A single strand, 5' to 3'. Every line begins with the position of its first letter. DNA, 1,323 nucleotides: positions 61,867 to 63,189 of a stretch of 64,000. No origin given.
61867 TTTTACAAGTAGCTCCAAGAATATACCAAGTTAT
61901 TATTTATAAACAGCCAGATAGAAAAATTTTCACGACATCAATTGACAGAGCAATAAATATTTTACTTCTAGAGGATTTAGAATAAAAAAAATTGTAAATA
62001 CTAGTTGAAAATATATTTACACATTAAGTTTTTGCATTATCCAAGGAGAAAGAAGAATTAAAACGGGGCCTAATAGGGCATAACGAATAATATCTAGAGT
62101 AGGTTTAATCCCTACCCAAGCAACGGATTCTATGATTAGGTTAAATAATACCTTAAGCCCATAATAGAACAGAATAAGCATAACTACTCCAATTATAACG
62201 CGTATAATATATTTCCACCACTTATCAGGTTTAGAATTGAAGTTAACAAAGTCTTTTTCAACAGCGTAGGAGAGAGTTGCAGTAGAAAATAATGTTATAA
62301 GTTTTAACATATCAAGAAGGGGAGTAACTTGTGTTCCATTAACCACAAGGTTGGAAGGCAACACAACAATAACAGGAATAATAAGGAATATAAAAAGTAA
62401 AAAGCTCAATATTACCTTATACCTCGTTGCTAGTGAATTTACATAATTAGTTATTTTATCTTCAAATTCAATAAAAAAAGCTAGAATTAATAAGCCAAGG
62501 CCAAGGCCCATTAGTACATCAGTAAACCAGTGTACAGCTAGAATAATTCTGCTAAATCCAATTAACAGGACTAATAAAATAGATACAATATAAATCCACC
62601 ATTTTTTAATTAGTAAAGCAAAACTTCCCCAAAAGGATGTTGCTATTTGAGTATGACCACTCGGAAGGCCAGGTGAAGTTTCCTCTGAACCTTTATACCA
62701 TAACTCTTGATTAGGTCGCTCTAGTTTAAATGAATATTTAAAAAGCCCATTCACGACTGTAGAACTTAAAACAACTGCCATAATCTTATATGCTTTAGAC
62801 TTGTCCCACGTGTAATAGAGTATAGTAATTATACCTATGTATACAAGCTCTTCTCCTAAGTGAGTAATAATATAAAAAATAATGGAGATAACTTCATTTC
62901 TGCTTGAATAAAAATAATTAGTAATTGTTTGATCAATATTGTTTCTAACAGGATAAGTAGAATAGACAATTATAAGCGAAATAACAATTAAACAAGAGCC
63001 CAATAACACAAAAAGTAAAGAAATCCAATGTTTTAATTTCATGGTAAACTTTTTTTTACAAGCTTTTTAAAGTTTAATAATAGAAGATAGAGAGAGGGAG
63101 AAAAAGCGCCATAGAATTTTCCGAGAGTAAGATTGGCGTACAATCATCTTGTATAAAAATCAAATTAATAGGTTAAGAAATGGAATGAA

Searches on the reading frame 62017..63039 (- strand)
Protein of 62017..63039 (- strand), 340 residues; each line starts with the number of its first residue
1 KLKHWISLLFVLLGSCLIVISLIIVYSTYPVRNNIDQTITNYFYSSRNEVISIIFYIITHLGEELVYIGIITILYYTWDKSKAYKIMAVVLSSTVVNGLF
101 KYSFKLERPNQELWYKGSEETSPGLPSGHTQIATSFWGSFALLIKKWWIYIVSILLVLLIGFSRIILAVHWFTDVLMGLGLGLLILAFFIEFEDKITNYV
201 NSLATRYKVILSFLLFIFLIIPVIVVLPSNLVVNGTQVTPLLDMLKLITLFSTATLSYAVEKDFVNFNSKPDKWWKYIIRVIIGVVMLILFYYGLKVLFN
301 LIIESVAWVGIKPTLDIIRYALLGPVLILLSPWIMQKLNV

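Call 36: search_protein_families(library=pfam, proteins=[window:62017-63039:-], max_evalue=0.001)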
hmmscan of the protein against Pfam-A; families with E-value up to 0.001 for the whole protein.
window:62017-63039:- (340 aa): 1 family
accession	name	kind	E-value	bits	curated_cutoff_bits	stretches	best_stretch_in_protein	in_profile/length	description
PF01569.27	PAP2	-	4.6e-20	72.1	27.2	1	86-193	5-125/130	PAP2 superfamily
